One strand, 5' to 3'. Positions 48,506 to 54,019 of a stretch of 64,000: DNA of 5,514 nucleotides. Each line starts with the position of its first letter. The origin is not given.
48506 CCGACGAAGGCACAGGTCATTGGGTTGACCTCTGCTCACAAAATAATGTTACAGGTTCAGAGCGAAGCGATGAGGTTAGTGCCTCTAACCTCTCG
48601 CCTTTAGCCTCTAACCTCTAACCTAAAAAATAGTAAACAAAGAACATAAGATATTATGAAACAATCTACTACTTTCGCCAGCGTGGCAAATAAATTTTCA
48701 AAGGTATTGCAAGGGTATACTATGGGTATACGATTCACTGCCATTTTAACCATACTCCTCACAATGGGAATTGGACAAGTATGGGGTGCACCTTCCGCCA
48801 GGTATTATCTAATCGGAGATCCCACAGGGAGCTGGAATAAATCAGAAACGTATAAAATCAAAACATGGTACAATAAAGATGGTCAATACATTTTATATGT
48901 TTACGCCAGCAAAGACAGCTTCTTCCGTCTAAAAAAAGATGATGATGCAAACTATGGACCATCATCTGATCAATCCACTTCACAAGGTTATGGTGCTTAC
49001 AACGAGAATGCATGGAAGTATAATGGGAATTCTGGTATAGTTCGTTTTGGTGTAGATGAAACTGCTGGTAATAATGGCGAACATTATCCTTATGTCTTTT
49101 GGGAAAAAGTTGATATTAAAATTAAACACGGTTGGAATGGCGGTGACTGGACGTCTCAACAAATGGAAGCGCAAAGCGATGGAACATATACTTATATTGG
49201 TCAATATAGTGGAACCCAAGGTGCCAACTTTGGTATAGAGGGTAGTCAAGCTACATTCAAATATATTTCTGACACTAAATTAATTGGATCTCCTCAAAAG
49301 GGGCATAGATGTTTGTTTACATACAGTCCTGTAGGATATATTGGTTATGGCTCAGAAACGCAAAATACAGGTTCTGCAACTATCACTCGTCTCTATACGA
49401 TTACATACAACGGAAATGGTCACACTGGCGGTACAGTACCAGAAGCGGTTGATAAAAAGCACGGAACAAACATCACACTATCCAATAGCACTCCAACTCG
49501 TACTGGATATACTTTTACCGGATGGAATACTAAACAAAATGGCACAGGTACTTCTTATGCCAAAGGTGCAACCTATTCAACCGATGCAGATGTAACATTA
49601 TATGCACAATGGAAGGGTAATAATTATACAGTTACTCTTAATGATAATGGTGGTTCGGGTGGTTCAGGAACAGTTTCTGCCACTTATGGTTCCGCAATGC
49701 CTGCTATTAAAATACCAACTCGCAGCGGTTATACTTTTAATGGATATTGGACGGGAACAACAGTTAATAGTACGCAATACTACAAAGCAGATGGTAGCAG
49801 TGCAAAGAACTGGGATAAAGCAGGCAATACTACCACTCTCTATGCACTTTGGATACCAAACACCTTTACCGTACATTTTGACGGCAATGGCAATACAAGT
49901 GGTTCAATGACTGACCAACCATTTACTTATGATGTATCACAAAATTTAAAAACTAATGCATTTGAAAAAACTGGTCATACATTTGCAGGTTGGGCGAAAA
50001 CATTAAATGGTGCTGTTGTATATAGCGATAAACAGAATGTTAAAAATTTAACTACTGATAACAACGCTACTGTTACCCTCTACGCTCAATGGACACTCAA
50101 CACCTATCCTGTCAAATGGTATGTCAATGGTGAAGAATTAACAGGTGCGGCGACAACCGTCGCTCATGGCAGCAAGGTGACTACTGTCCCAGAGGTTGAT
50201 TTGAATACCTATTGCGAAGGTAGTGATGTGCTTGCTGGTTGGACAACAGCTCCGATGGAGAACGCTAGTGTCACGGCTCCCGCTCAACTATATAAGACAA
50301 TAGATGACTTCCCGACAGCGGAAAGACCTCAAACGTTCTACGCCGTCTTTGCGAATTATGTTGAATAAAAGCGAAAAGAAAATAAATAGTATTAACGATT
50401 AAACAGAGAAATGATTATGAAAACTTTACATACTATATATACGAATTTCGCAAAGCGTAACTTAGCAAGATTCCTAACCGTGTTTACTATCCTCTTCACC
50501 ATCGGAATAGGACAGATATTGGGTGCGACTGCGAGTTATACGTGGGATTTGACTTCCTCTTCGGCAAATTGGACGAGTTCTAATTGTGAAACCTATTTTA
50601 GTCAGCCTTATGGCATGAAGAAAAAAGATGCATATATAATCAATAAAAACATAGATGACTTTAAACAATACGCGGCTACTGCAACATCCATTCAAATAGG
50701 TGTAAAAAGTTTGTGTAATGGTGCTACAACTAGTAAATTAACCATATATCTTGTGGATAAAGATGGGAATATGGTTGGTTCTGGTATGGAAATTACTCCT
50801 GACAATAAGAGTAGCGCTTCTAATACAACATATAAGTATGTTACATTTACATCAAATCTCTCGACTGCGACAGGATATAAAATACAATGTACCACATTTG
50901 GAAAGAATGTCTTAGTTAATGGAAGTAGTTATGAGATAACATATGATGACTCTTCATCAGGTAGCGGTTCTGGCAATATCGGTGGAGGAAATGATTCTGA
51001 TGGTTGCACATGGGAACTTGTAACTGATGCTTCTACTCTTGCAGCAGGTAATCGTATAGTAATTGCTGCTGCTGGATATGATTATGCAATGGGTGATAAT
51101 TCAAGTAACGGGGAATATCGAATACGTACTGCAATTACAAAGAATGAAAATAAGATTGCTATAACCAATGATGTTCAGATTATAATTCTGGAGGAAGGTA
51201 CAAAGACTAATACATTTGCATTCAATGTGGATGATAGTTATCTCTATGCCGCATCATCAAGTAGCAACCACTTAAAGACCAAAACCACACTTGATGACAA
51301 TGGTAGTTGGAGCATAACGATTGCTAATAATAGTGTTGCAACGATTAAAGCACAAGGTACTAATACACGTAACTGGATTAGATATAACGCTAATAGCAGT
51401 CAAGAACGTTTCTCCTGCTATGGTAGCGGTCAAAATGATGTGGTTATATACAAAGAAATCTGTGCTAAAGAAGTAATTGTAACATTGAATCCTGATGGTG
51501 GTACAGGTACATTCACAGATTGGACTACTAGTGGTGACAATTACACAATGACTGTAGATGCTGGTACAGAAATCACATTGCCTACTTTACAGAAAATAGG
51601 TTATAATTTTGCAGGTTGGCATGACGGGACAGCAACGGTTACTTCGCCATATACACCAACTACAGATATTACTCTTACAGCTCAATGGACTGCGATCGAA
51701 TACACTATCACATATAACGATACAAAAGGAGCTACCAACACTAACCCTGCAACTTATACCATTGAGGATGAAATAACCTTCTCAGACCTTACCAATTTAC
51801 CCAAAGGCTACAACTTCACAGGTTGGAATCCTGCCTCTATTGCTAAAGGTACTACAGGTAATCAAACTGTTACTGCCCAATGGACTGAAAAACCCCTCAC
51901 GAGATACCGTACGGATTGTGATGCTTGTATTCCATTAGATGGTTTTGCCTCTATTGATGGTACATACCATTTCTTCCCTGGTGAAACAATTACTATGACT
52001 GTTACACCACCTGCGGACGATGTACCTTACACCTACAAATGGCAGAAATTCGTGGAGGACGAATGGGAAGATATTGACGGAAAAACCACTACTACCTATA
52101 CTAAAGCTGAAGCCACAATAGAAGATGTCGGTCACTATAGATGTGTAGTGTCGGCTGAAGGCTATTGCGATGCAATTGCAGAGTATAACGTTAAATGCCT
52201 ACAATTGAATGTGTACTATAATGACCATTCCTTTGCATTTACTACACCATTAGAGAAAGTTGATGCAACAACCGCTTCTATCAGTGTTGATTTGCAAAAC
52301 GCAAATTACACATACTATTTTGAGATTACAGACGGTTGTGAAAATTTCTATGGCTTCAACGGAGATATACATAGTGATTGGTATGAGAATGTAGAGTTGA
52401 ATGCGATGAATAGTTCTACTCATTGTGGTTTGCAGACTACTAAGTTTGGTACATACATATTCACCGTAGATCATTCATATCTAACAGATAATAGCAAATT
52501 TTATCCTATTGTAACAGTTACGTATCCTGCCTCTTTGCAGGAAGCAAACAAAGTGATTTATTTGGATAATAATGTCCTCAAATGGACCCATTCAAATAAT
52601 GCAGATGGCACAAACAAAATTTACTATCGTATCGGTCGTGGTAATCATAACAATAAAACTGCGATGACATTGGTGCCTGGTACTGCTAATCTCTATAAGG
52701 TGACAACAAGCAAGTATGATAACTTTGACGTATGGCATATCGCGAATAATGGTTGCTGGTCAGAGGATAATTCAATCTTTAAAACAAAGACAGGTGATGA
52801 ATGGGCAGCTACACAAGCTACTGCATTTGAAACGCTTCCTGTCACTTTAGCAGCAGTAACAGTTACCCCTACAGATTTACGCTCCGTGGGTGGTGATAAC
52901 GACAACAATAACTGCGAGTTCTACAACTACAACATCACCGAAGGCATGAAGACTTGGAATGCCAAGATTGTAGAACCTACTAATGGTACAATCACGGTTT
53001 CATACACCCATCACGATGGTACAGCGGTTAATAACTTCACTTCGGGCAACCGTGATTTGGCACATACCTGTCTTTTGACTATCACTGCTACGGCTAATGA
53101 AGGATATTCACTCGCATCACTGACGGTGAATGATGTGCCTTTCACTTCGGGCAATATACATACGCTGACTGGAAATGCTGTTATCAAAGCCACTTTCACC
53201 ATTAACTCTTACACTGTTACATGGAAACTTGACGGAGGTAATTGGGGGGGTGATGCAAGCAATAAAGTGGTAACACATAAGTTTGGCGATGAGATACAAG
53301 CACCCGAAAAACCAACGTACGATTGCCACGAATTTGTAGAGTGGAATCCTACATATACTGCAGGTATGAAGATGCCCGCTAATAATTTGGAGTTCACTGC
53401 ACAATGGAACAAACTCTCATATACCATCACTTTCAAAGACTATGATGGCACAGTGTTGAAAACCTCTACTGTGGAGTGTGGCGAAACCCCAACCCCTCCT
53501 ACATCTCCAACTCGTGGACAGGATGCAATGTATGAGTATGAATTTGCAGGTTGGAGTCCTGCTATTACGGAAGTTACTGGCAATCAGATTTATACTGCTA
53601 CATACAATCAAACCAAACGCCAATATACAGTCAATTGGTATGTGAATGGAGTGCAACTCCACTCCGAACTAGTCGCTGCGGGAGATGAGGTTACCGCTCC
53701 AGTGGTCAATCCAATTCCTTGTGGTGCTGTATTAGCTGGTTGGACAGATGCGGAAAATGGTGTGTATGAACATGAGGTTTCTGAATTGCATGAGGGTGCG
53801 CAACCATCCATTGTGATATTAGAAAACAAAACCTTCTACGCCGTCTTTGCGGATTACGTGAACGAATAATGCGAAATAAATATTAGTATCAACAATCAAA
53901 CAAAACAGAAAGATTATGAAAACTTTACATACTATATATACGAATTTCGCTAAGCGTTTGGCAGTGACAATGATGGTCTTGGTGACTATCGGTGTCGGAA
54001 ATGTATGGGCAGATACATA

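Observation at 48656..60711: Operon of three paralogous modular surface proteins, of which only the last carries a T9SS-type tail, plus a small C-terminally anchored protein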

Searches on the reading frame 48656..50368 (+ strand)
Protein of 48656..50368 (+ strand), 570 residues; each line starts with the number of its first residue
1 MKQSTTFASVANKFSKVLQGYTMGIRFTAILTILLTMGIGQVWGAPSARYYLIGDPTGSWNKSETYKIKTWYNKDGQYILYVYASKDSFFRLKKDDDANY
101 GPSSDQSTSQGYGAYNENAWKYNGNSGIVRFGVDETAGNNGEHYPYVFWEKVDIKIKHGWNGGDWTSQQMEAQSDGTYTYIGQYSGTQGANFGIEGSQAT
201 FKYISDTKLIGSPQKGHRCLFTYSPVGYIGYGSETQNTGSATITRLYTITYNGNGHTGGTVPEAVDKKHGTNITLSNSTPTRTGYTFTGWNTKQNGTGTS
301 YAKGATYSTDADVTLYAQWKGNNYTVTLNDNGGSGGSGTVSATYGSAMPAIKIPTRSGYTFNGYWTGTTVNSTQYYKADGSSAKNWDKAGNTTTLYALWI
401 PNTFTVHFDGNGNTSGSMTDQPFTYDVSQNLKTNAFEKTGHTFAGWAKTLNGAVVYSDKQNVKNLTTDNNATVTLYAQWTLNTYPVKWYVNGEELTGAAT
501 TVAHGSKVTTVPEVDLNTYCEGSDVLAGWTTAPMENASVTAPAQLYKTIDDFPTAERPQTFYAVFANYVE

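Call 4: search_protein_families(library=pfam, proteins=[window:48656-50368:+], max_evalue=0.1)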
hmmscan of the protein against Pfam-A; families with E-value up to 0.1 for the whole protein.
window:48656-50368:+ (570 aa): 1 family
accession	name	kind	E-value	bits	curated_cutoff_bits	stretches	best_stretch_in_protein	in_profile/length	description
PF09479.16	Flg_new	-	2.6e-27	95.2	27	3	247-318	1-65/65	Listeria-Bacteroides repeat domain (List_Bact_rpt)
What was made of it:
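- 48656..50368 (+): P1, 570-aa 'head' protein. Long-n-region signal peptide (aa 1-44, MKQST........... type). Unique N-module (aa 45-246). Listeria-Bacteroides repeats (aa 247-486). Conserved terminal module (aa 487-570) ending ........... PF09479 at E 2.6e-27 (call 4).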

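Call 5: search_protein_families(library=ncbifam, proteins=[window:48656-50368:+], max_evalue=0.1)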
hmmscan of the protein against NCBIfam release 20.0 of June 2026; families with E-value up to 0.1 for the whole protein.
window:48656-50368:+ (570 aa): 1 family
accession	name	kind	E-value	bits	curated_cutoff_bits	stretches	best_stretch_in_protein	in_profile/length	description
TIGR02543.1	List_Bact_rpt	repeat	2.4e-14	53.4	20.95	3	280-322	1-43/44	TIGR02543 family repeat protein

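Call 51: find_encoding_contigs(protein=window:48656-50368:+, flank=10000, max_places=5)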
Protein window:48656-50368:+ (570 aa): no gene with exactly this product is on record in the collection.

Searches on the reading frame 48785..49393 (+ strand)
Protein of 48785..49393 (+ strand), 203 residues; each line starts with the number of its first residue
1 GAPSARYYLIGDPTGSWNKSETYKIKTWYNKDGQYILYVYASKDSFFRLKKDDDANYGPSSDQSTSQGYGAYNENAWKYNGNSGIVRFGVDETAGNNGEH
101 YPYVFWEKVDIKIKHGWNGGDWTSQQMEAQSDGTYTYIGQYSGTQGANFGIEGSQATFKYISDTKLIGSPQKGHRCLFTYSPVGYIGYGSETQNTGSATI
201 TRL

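Call 8: search_protein_families(library=pfam, proteins=[window:48785-49393:+], max_evalue=5)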
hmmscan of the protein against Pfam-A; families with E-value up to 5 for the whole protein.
seq(203 aa): 0 families

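Call 61: search_solved_structures(query=window:48785-49393:+, max_evalue=10, show_alignments=2)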
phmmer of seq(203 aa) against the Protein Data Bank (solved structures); distinct sequences matched with E-value up to 10: 1.
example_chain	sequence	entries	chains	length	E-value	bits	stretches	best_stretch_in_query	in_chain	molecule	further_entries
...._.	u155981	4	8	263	0.19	14.3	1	44-110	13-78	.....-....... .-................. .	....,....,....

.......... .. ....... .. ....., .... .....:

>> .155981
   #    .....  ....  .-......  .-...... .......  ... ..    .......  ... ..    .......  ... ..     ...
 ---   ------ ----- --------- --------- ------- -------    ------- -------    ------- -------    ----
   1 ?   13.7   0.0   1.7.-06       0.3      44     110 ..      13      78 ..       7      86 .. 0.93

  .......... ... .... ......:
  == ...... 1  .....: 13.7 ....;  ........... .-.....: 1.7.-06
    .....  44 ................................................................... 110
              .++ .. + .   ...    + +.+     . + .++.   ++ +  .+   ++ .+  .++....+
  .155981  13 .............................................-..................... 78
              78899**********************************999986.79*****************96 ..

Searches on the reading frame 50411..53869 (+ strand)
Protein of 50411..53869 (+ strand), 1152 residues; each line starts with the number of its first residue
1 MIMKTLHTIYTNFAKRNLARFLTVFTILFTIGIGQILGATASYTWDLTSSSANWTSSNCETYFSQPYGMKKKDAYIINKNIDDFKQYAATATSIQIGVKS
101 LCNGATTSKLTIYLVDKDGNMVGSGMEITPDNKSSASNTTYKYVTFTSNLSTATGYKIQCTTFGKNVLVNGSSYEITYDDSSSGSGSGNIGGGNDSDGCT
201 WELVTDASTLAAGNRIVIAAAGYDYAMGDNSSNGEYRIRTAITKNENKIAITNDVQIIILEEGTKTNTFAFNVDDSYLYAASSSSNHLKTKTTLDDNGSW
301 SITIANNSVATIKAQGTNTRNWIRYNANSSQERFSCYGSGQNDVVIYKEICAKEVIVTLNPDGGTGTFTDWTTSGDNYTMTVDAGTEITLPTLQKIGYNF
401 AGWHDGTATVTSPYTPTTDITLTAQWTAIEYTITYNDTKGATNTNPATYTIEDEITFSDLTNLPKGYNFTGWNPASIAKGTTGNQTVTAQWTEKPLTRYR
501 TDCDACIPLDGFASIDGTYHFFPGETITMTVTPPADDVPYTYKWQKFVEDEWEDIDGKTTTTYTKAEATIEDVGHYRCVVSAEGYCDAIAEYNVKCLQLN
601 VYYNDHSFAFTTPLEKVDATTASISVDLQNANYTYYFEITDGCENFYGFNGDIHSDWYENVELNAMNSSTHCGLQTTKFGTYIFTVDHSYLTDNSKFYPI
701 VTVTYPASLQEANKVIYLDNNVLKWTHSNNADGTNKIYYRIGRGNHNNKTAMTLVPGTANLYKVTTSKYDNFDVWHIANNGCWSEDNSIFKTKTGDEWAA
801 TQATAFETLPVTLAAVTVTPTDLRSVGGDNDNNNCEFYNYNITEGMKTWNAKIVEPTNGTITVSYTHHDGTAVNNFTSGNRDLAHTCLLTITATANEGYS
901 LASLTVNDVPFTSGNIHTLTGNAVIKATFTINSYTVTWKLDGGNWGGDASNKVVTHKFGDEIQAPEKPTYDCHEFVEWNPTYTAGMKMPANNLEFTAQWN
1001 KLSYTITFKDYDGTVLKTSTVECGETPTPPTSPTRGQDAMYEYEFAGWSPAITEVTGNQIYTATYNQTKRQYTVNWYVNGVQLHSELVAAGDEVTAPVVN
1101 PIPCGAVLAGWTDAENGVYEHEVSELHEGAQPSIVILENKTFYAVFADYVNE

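Call 4: search_protein_families(library=pfam, proteins=[window:50411-53869:+], max_evalue=0.1)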
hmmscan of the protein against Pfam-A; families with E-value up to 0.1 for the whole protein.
window:50411-53869:+ (1152 aa): 3 families
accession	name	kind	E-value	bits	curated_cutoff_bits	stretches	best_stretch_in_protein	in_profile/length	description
PF09479.16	Flg_new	-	2.9e-18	66.2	27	5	374-425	8-65/65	Listeria-Bacteroides repeat domain (List_Bact_rpt)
PF18998.6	Flg_new_2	-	5.4e-05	23.5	23.6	2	874-932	14-72/73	Divergent InlB B-repeat domain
PF13927.12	Ig_3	-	0.0039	18.1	30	1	521-581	13-77/78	Immunoglobulin domain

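Call 5: search_protein_families(library=ncbifam, proteins=[window:50411-53869:+], max_evalue=0.1)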
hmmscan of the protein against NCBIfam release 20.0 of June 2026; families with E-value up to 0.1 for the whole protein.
window:50411-53869:+ (1152 aa): 1 family
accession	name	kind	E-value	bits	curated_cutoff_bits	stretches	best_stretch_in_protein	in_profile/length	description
TIGR02543.1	List_Bact_rpt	repeat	0.00068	19.9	20.95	1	395-429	3-43/44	TIGR02543 family repeat protein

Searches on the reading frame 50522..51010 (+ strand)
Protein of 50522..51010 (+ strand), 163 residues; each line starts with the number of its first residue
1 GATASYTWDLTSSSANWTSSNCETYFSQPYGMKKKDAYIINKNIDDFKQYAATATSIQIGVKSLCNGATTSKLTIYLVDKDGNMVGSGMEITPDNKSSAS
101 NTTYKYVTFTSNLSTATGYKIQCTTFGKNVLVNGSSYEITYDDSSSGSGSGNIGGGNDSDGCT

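Call 8: search_protein_families(library=pfam, proteins=[window:50522-51010:+], max_evalue=5)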
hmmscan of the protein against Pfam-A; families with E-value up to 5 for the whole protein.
seq(163 aa): 1 family
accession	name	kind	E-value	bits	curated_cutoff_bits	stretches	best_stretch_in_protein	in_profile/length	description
PF02927.20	CelD_N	-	0.043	15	24.6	1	67-125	26-83/86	Cellulase N-terminal ig-like domain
